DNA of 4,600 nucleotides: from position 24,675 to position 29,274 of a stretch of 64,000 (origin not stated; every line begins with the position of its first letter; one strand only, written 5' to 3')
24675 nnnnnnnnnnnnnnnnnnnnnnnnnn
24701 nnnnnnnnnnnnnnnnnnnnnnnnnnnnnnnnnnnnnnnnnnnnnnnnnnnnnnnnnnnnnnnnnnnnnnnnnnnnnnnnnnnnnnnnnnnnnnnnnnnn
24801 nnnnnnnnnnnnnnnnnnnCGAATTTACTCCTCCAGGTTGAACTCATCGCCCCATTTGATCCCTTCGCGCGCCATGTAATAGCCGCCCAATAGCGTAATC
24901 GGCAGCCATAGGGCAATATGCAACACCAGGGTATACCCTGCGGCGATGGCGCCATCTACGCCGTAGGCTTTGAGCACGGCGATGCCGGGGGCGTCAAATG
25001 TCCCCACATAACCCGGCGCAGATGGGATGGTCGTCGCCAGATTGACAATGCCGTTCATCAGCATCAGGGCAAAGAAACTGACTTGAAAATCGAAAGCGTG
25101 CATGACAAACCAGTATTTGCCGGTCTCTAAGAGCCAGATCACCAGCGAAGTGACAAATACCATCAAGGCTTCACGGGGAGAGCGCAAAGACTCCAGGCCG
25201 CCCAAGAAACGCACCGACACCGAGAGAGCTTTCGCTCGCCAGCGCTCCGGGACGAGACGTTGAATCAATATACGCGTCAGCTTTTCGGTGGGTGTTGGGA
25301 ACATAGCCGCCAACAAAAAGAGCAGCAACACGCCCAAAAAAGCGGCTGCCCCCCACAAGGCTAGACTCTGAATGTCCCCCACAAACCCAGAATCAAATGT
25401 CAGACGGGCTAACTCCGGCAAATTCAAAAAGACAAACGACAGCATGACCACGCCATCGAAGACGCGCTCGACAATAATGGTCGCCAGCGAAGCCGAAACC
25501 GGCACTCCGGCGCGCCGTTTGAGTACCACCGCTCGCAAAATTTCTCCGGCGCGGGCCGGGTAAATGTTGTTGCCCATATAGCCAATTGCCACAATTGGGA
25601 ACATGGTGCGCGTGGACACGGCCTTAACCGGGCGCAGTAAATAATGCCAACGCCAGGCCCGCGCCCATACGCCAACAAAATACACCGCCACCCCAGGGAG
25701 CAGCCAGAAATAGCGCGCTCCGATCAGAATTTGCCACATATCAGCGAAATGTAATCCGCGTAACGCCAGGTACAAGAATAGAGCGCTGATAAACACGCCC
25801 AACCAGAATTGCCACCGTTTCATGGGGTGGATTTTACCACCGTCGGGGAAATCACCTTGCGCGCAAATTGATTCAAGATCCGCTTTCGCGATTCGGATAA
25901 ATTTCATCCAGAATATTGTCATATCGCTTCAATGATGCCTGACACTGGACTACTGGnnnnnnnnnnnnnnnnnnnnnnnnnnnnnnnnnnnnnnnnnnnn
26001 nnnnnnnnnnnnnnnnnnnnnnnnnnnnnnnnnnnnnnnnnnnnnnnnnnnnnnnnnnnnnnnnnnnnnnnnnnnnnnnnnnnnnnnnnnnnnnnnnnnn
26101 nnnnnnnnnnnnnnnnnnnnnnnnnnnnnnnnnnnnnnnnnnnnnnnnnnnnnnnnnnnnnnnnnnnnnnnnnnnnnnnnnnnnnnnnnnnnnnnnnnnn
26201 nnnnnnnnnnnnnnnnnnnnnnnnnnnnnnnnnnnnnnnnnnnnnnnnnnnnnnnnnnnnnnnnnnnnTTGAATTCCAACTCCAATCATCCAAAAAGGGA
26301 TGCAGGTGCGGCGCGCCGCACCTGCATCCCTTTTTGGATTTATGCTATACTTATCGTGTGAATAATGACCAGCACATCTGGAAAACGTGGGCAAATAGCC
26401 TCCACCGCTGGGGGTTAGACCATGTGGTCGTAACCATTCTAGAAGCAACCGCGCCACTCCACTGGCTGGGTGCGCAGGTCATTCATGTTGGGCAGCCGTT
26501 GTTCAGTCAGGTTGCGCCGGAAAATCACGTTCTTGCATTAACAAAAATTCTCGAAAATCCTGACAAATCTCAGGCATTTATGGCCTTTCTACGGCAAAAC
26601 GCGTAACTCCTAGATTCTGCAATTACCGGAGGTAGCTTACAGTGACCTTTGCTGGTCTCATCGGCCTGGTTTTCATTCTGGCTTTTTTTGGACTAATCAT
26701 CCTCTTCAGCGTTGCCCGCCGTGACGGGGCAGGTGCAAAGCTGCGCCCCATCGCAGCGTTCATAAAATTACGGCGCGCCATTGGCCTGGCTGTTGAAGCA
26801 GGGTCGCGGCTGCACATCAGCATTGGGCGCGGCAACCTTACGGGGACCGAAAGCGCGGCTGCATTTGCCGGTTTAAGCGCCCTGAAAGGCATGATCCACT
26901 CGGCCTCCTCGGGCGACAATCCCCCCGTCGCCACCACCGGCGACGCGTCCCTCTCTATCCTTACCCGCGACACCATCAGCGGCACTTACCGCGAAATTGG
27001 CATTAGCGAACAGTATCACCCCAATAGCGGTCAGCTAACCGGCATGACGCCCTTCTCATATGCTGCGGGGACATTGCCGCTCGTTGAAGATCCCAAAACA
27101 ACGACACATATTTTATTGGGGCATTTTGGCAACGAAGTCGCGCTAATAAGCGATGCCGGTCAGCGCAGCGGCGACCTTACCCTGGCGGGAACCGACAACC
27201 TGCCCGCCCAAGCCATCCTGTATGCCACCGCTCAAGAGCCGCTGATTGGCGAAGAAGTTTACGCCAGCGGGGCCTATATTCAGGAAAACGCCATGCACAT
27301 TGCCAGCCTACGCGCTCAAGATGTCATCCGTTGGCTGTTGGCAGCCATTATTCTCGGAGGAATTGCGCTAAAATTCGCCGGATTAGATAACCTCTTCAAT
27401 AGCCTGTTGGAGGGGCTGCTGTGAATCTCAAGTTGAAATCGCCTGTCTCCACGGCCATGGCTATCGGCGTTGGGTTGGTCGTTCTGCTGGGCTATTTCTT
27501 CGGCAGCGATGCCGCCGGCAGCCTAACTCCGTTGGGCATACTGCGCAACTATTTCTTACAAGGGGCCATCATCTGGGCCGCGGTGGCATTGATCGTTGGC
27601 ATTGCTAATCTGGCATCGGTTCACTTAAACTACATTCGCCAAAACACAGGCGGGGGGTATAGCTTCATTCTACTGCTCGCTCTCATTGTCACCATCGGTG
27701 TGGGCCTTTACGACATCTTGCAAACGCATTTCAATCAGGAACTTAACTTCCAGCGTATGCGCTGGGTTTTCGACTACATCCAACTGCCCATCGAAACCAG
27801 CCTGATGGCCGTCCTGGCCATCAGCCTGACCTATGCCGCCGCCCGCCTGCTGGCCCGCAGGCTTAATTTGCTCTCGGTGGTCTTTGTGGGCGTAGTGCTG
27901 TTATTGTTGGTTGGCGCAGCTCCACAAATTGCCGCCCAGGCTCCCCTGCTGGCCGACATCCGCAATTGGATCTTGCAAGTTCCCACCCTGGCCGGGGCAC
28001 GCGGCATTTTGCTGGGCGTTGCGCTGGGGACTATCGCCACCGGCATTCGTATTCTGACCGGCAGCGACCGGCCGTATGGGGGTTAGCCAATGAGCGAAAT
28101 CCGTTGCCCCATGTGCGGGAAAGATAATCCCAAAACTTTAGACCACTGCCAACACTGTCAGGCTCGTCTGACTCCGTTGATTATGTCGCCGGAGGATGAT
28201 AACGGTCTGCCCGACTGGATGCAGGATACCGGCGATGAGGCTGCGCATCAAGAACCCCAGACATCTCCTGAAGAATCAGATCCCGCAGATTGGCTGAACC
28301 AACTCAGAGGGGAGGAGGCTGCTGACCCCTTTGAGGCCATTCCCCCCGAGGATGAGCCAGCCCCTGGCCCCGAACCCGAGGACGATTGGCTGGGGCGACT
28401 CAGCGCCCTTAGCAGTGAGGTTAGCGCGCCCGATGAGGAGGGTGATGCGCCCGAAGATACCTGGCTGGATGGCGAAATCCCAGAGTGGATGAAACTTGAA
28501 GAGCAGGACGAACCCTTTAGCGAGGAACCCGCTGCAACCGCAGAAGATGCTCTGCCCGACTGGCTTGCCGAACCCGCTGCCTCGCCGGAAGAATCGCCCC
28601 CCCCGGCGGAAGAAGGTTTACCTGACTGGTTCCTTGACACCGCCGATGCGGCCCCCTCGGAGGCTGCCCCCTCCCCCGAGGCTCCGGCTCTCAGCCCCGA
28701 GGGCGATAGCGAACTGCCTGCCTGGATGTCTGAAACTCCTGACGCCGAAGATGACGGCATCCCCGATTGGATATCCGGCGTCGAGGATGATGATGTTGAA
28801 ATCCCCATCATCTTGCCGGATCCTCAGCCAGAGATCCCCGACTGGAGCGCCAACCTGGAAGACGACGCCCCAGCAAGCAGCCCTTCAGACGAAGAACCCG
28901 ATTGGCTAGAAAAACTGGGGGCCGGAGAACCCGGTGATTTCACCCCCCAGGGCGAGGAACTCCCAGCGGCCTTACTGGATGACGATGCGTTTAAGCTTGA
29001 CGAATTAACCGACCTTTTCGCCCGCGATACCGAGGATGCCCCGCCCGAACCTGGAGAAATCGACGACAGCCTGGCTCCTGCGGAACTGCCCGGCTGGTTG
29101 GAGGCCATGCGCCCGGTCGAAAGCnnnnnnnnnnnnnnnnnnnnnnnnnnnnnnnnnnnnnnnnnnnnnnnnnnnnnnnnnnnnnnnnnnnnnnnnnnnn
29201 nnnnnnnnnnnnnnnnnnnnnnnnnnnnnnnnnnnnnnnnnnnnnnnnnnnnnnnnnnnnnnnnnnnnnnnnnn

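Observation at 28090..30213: Zn-ribbon membrane protein with twelve acidic PDW short linear motifs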

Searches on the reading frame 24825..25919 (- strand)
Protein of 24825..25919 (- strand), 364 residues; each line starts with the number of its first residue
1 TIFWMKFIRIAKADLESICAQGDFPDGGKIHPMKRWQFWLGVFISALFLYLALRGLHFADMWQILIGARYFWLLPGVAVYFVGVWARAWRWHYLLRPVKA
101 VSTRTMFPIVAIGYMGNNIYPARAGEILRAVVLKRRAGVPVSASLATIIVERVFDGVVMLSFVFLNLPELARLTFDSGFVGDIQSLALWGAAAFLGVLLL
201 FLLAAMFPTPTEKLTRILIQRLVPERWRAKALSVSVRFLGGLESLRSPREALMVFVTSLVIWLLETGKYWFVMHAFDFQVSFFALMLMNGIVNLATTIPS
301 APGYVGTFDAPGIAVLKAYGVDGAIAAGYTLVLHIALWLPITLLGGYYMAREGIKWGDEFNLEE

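Call 83: search_protein_families(library=pfam, proteins=[window:24825-25919:-], max_evalue=0.00001)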
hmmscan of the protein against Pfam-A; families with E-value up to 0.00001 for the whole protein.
window:24825-25919:- (364 aa): 1 family
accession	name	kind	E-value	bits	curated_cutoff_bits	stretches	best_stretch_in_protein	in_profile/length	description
PF03706.18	LPG_synthase_TM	-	1.7e-52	179.2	33.4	1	39-345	2-302/302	Lysylphosphatidylglycerol synthase TM region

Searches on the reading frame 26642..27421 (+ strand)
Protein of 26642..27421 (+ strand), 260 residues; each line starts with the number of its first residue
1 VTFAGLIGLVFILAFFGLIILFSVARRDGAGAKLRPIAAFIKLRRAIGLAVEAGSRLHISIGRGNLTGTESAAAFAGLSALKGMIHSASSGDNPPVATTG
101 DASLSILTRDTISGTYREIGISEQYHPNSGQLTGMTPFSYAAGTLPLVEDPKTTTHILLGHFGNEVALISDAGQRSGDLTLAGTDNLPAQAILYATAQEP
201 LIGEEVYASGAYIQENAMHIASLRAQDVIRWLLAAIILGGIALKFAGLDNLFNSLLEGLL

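Call 4: search_protein_families(library=pfam, proteins=[window:26642-27421:+], max_evalue=0.1)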
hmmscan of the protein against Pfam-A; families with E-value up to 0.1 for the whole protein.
window:26642-27421:+ (260 aa): 1 family
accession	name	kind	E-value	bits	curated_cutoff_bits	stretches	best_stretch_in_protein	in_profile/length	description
PF20539.3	DUF6754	-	7e-28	97.9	27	1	8-249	13-251/257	Domain of unknown function (DUF6754)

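Call 5: search_protein_families(library=ncbifam, proteins=[window:26642-27421:+], max_evalue=0.1)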
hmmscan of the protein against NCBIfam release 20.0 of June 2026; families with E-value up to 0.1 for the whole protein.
window:26642-27421:+ (260 aa): 0 families

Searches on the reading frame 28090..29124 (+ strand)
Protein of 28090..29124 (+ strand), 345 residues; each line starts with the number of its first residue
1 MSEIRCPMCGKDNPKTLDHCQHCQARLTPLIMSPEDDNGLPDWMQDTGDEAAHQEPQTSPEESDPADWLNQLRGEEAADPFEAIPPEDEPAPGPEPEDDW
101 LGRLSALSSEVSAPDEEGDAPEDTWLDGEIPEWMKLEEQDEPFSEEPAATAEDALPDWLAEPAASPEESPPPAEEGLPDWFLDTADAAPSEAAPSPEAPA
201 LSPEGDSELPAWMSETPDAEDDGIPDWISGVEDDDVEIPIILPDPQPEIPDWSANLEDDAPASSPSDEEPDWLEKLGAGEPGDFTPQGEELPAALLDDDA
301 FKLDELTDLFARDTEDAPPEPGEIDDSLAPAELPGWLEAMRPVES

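Call 15: find_homologous_proteins(query=window:28090-29124:+, max_evalue=0.001)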
Query window:28090-29124:+ (345 aa): 16 proteins with E <= 0.001 among 8000 candidates.
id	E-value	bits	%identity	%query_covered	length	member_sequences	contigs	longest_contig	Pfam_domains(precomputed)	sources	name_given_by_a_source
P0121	1.2e-8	53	30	81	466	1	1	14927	-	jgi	-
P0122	5.4e-8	51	44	13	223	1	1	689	-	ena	-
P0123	5.4e-8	51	29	100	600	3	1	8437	-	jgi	jgi:hypothetical protein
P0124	5.5e-8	51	31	74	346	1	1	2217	-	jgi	jgi:hypothetical protein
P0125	2.7e-7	49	38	21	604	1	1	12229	-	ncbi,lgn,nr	ncbi:MAG: hypothetical protein JW726_04250 [Anaerolineales bacterium]|nr:hypothetical protein [Anaer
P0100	3.7e-7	48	42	37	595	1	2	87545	-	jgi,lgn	jgi:hypothetical protein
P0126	1.6e-6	46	28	77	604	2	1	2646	-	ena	-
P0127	1.7e-6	46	28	41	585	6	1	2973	-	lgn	-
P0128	1.2e-5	43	36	35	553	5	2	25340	-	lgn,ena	-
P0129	1.9e-5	43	41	22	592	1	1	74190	-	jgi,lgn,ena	-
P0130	3.0e-5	42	35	43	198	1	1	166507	-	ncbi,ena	-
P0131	3.5e-5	42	71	10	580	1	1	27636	-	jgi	jgi:hypothetical protein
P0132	3.8e-5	42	31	94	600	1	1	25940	PF13240.12,PF12773.14,PF24463.2,PF13248.12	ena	-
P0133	5.6e-5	41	28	83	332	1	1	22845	PF13248.12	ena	-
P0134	2.0e-4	39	34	46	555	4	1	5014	-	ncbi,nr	ncbi:MAG TPA: hypothetical protein VE136_07930, partial [Anaerolineales bacterium]|nr:hypothetical p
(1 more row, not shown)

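Call 47: search_protein_representatives(protein=window:28177-29124:+)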
Query: 316 residues. Proteins with E-value up to 0.001 (for the whole library): 22; up to 1e-10: 5; up to 1e-30: 1. The best 22 are listed.
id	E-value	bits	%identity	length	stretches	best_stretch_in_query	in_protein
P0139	2.0e-35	139.7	46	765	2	126-316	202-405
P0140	2.6e-28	116.3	41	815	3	172-315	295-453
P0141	4.2e-23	99.2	42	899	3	120-315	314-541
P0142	8.2e-22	94.9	45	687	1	51-315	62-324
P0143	5.9e-14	69.1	39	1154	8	123-245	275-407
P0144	2.2e-10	57.3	38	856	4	69-316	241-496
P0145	1.3e-08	51.5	39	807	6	98-201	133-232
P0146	1.3e-08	51.5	37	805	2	6-224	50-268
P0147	3.8e-07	46.7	43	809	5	113-316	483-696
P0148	4.2e-07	46.5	37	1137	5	125-316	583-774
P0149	5.1e-07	46.3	35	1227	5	5-315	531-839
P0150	2.7e-06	43.9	38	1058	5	98-210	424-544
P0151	6.2e-06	42.7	38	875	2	10-316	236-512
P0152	7.3e-06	42.5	33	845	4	24-145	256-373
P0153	3.8e-05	40.1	37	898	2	57-315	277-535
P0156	1.1e-04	38.6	39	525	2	99-247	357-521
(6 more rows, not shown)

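Call 49: find_encoding_contigs(protein=P0156, flank=8000, max_places=3)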
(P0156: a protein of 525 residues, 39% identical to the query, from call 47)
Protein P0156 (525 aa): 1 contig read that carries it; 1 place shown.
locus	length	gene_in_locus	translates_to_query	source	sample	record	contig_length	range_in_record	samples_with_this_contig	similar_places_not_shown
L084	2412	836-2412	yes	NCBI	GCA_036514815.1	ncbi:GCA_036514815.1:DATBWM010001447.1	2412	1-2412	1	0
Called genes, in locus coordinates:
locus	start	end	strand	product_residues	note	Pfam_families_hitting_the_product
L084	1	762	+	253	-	PF00850:Hist_deacetyl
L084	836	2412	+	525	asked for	PF07719:TPR_2 (faint), PF13428:TPR_14 (faint), PF14559:TPR_19 (weak), PF23914:TPR_CcmH_CycH (faint), PF24575:TPR_Slam (faint), PF25064:ARM_TT21_5th (faint), PF00515:TPR_1 (faint), PF13414:TPR_11 (faint), +3 more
